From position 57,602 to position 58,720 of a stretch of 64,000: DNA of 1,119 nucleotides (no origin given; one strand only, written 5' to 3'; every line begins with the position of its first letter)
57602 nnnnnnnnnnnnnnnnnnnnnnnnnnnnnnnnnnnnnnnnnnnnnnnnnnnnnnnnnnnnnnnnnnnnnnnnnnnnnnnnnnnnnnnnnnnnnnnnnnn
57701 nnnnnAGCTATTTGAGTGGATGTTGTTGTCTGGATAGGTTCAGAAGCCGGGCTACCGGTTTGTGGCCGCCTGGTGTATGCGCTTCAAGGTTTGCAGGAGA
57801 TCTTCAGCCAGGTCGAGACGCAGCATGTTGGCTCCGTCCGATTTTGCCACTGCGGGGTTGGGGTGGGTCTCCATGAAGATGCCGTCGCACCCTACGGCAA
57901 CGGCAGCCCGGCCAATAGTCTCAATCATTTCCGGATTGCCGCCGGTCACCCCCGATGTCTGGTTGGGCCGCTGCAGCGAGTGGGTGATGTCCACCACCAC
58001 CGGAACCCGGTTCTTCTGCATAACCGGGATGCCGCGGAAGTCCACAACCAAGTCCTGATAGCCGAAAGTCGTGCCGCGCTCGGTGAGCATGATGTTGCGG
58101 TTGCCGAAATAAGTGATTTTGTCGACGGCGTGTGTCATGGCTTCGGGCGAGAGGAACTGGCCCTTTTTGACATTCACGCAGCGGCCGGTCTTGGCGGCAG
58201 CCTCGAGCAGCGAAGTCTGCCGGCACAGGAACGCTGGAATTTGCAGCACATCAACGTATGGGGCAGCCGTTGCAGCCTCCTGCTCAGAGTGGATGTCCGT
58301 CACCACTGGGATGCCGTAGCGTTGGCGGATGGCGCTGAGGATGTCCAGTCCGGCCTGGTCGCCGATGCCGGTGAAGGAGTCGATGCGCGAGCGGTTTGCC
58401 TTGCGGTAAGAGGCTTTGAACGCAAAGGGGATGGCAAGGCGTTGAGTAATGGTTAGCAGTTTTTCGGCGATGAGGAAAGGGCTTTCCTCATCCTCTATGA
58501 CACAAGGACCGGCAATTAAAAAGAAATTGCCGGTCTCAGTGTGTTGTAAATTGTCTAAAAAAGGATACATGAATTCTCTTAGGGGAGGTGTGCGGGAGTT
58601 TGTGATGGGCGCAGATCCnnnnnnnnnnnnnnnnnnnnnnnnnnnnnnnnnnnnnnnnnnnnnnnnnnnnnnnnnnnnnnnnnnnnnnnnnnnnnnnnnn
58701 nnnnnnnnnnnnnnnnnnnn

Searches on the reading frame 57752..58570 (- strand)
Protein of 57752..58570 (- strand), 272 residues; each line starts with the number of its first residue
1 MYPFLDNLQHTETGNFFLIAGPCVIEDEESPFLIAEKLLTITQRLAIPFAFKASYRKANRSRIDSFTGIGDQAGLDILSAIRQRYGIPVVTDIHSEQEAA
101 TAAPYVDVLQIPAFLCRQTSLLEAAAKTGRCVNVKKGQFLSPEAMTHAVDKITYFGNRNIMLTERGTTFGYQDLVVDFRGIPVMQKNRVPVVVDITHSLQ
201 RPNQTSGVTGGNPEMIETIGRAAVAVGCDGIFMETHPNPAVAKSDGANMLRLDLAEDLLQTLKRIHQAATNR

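Call 63: list_cluster_members(proteins=[window:57752-58570:-, window:39436-40389:-, window:33336-33665:-])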
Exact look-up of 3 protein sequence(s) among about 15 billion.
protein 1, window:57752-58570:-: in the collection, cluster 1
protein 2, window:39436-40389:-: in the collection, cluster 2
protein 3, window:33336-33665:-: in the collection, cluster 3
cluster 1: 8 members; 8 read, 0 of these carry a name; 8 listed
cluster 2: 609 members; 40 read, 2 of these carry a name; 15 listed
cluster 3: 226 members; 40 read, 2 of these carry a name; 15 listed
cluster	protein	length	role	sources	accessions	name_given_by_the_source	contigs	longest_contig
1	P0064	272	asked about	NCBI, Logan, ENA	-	-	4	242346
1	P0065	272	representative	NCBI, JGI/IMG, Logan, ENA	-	-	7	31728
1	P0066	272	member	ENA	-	-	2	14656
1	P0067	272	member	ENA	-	-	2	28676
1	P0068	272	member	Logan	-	-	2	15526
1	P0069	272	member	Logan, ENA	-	-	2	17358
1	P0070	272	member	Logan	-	-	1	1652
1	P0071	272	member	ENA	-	-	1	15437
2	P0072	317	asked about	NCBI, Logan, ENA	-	-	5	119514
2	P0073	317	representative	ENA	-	-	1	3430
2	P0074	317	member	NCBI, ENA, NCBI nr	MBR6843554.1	MAG: transketolase family protein [Bacteroidales bacterium] | transketolase family protein [Bacteroidales bacterium]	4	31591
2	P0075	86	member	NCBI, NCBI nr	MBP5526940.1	MAG: hypothetical protein J6X79_00640, partial [Bacteroidales bacterium] | hypothetical protein [Bacteroidales bacterium]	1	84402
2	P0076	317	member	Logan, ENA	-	-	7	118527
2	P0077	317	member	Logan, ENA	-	-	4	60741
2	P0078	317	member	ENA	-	-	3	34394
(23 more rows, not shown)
